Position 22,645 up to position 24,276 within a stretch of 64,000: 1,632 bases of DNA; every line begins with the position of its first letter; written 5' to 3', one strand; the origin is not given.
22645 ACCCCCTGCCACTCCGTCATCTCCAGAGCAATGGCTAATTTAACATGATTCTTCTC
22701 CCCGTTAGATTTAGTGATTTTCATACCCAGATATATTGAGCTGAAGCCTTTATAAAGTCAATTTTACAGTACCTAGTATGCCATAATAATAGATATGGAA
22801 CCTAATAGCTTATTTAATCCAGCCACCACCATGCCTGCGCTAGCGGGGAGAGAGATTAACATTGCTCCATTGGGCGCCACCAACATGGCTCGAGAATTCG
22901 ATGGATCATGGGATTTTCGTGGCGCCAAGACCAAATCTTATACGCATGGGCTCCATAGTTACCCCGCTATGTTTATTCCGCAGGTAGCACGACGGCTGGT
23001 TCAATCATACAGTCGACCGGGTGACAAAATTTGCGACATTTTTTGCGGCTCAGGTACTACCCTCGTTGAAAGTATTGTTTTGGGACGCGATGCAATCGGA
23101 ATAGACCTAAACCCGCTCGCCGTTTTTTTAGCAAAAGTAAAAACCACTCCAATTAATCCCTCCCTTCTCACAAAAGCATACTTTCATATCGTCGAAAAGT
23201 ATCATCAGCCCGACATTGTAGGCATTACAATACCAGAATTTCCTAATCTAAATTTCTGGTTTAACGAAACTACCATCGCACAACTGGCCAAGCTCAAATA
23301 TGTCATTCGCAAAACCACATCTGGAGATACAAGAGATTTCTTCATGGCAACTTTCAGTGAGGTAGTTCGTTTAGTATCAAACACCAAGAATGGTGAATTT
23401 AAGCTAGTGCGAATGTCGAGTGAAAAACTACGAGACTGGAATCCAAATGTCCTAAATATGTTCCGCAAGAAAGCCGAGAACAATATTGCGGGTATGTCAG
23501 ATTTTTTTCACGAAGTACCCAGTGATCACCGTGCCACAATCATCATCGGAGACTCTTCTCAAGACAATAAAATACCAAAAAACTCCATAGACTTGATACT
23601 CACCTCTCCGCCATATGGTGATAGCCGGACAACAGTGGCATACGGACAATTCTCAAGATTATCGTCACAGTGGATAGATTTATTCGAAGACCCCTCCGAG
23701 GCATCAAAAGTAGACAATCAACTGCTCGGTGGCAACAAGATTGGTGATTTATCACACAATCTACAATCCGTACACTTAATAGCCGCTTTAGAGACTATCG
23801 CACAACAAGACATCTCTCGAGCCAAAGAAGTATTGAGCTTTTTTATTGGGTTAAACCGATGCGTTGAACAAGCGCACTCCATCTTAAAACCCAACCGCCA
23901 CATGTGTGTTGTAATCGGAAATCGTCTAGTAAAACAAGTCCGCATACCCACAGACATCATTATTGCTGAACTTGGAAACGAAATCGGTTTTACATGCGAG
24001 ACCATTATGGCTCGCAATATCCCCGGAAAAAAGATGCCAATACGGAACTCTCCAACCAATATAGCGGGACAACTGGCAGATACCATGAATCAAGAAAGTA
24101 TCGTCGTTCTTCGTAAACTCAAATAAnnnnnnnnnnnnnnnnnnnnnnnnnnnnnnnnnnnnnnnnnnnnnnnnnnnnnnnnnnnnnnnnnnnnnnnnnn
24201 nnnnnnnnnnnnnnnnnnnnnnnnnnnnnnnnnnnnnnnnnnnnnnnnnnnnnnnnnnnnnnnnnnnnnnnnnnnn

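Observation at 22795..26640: Compact defence island: alpha-class SPPY methylase, MvaI/BcnI-like endonuclease, C-protein, HEPN pair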

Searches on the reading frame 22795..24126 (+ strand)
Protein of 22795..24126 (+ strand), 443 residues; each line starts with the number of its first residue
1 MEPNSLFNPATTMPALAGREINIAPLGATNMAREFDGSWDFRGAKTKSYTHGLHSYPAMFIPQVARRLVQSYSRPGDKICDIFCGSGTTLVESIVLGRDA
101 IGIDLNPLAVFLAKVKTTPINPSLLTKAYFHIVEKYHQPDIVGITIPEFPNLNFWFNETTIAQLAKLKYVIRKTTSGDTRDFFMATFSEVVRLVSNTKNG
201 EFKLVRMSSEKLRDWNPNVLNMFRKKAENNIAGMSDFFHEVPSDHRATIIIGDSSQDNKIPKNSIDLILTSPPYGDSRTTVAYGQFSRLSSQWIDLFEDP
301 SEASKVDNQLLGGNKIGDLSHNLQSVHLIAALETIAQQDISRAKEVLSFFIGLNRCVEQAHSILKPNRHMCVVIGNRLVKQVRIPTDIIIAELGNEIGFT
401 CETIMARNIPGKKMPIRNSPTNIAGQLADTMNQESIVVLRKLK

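Call 3: search_protein_families(library=pfam, proteins=[window:22795-24126:+], max_evalue=0.1)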
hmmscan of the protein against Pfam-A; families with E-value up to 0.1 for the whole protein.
window:22795-24126:+ (443 aa): 6 families
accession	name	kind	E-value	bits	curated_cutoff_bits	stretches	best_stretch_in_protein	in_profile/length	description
PF01555.25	N6_N4_Mtase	-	4e-21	76.4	26.7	2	33-108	138-214/221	DNA methylase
PF01170.24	UPF0020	-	5.4e-07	29.9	22.3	1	56-108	8-61/197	RMKL-like, methyltransferase domain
PF13847.12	Methyltransf_31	-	0.0094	16.1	27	0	74-114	2-45/145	Methyltransferase domain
PF02086.21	MethyltransfD12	-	0.015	15.5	22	1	76-231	21-159/253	D12 class N6 adenine-specific DNA methyltransferase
PF02384.22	N6_Mtase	-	0.047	13.5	20.4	0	229-277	90-138/311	N-6 DNA Methylase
PF06325.19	PrmA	-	0.06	13.3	22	1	68-114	154-201/296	Ribosomal protein L11 methyltransferase (PrmA)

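Call 4: search_protein_families(library=padloc, proteins=[window:22795-24126:+], max_evalue=0.1)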
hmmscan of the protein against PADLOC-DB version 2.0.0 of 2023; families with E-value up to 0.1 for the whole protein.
window:22795-24126:+ (443 aa): 70 families (the best 25 are shown)
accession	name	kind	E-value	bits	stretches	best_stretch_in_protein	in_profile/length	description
PDLC03322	MTase_II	-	3.1e-128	426.4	1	36-441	22-442/446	Type II methyltransferase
PDLC03360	MTase_II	-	1e-48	164.5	1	38-441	24-441/441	Type II methyltransferase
PDLC03380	MTase_II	-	3.3e-40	136.5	3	38-122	19-103/393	Type II methyltransferase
PDLC03239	MTase_II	-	4.1e-37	125.9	2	45-298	59-315/442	Type II methyltransferase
PDLC03362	MTase_II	-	6.3e-35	118.9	1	36-416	29-417/438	Type II methyltransferase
PDLC03364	MTase_II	-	2e-26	90.9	1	36-286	18-261/380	Type II methyltransferase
PDLC03353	MTase_II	-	1e-23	82.2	2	38-107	175-240/260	Type II methyltransferase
PDLC03369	MTase_II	-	1.2e-20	71.8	2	49-117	113-182/532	Type II methyltransferase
PDLC03377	MTase_II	-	2.6e-20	70.5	1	46-315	91-364/504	Type II methyltransferase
PDLC03351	MTase_II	-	8.5e-20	69.2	2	53-110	124-181/348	Type II methyltransferase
PDLC03350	MTase_II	-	5.7e-19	66.7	2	38-116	221-294/312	Type II methyltransferase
PDLC03312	MTase_II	-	5.7e-18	62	2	50-136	789-875/1344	Type II methyltransferase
PDLC03325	MTase_II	-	5.9e-18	62.8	1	49-276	63-304/426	Type II methyltransferase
PDLC03224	MTase_II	-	3e-17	60.7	2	41-275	59-307/481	Type II methyltransferase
PDLC03387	MTase_II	-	2e-14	51.4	2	52-114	212-272/289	Type II methyltransferase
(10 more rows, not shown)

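Call 6: search_solved_structures(query=window:22795-24126:+, max_evalue=0.01)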
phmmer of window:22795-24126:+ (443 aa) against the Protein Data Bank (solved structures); distinct sequences matched with E-value up to 0.01: 15.
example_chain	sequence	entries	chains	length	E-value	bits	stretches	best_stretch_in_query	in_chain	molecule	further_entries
2zie_A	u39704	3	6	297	4.9e-09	39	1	54-116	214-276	Putative modification methylase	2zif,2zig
6pbd_A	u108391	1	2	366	9e-06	28.2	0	52-117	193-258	Modification methylase CcrMI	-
1g60_A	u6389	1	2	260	3.3e-05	26.3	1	63-109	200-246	Adenine-specific Methyltransferase MboIIA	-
9c3u_A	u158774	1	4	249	5.4e-05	25.6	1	56-109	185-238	Methyltransferase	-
8s9n_A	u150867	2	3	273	5.8e-05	25.5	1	54-107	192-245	DNA cytosine-N4 methyltransferase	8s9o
8urk_A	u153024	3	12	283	6.5e-05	25.4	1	56-112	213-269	Methyltransferase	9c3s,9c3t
1eg2_A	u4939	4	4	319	7.6e-05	25.1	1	61-128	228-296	MODIFICATION METHYLASE RSRI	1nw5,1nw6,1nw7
1nw8_A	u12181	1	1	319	7.6e-05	25.1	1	61-128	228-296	MODIFICATION METHYLASE RSRI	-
8s9m_A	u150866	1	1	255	9.1e-05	24.9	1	54-107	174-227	DNA cytosine-N4 methyltransferase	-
1ufk_A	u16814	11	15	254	0.00026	23.4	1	64-115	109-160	TT0836 protein | Ribosomal protein L11 methyltransferase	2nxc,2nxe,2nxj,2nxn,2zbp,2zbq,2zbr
3cjt_A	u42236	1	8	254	0.00029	23.2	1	64-115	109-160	Ribosomal protein L11 methyltransferase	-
1boo_A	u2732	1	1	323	0.00058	22.2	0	51-110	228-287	PROTEIN (N-4 CYTOSINE-SPECIFIC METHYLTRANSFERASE PVU II)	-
5e71_A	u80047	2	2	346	0.0027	20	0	51-110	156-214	N2, N2-dimethylguanosine tRNA methyltransferase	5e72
2as0_A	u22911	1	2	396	0.0052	19.1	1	59-115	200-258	hypothetical protein PH1915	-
3sm3_A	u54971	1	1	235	0.0054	19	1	68-122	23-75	SAM-dependent methyltransferases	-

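Call 8: search_protein_families(library=ncbifam, proteins=[window:22795-24126:+], max_evalue=0.1)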
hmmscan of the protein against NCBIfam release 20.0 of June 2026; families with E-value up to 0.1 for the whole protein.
window:22795-24126:+ (443 aa): 10 families
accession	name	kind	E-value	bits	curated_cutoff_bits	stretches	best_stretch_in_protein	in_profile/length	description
TIGR01177.1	TIGR01177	hypoth_equivalog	3e-08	33.3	316.55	1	55-106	161-213/330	TIGR01177 family methyltransferase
NF008572.0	PRK11524.1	equivalog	3.6e-07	29.6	292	2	62-106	201-245/294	adenine-specific DNA-methyltransferase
NF050803.1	DnaMtaseCcrMCaul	equivalog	1.3e-06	27.6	830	1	64-123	194-253/350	adenine-specific DNA-methyltransferase CcrM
NF010253.0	PRK13699.1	subfamily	1.6e-06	27.9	244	1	64-105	152-193/226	DNA methyltransferase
NF042963.1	DUF1156_antiphage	equivalog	8.7e-06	24.1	1000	1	78-113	186-221/960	anti-phage-associated DUF1156 domain-containing protein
NF040721.1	Trm14_Arch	equivalog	5.5e-05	22.4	280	0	54-99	169-215/370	tRNA (guanine(6)-N2)-methyltransferase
NF043040.1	corrin_prot_MT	hypoth_equivalog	8e-05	22.2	180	1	47-114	13-80/216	corrinoid protein-associated methyltransferase CpaM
NF001790.0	PRK00517.3-3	equivalog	0.013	14.9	269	1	69-114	116-162/262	50S ribosomal protein L11 methyltransferase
NF011528.0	PRK14968.1-2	equivalog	0.021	14.3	171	1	75-111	38-74/205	putative methyltransferase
NF008748.0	PRK11783.1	equivalog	0.052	11.7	466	0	73-99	190-216/704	bifunctional 23S rRNA (guanine(2069)-N(7))-methyltransferase RlmK/23S rRNA (guanine(2445)-N(2))-methyltransferase RlmL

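Call 58: list_cluster_members(proteins=[window:22795-24126:+, window:24802-25026:-, window:25840-26034:-, window:26230-26583:+, window:26658-27239:-, window:27614-28216:+, window:28379-28684:-])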
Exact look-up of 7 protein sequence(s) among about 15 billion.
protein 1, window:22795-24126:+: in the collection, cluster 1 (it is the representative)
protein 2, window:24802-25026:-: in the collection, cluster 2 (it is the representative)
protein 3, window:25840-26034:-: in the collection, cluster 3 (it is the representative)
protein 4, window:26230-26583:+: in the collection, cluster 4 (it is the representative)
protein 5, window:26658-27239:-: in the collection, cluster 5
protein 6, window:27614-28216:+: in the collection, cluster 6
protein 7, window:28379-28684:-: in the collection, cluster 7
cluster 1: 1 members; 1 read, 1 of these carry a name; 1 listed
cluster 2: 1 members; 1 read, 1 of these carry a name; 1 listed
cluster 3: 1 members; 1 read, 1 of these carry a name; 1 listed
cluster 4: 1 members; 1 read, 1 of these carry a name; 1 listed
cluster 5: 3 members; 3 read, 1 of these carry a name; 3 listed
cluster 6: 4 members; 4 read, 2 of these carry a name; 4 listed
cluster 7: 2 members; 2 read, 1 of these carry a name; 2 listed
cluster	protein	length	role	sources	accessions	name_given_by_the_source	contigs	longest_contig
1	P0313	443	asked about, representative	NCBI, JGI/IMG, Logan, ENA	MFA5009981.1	MAG: DNA methyltransferase [Patescibacteria group bacterium]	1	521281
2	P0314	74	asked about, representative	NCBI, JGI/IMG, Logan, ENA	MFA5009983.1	MAG: helix-turn-helix transcriptional regulator [Patescibacteria group bacterium]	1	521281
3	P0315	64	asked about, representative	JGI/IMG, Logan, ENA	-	hypothetical protein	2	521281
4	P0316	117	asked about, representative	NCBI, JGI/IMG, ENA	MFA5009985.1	MAG: hypothetical protein WC553_01985 [Patescibacteria group bacterium] | hypothetical protein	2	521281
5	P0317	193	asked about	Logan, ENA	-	-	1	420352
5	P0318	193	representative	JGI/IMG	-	-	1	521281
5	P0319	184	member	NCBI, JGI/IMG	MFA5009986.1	MAG: hypothetical protein WC553_01990 [Patescibacteria group bacterium] | D-alanyl-D-alanine dipeptidase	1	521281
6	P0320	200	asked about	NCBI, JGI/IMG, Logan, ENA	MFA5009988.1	MAG: 2'-5' RNA ligase family protein [Patescibacteria group bacterium]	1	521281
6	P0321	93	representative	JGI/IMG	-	-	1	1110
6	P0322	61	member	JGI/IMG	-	hypothetical protein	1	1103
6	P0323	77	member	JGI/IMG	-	-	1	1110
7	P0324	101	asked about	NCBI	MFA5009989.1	MAG: hypothetical protein WC553_02005 [Patescibacteria group bacterium]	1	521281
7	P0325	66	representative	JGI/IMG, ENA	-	-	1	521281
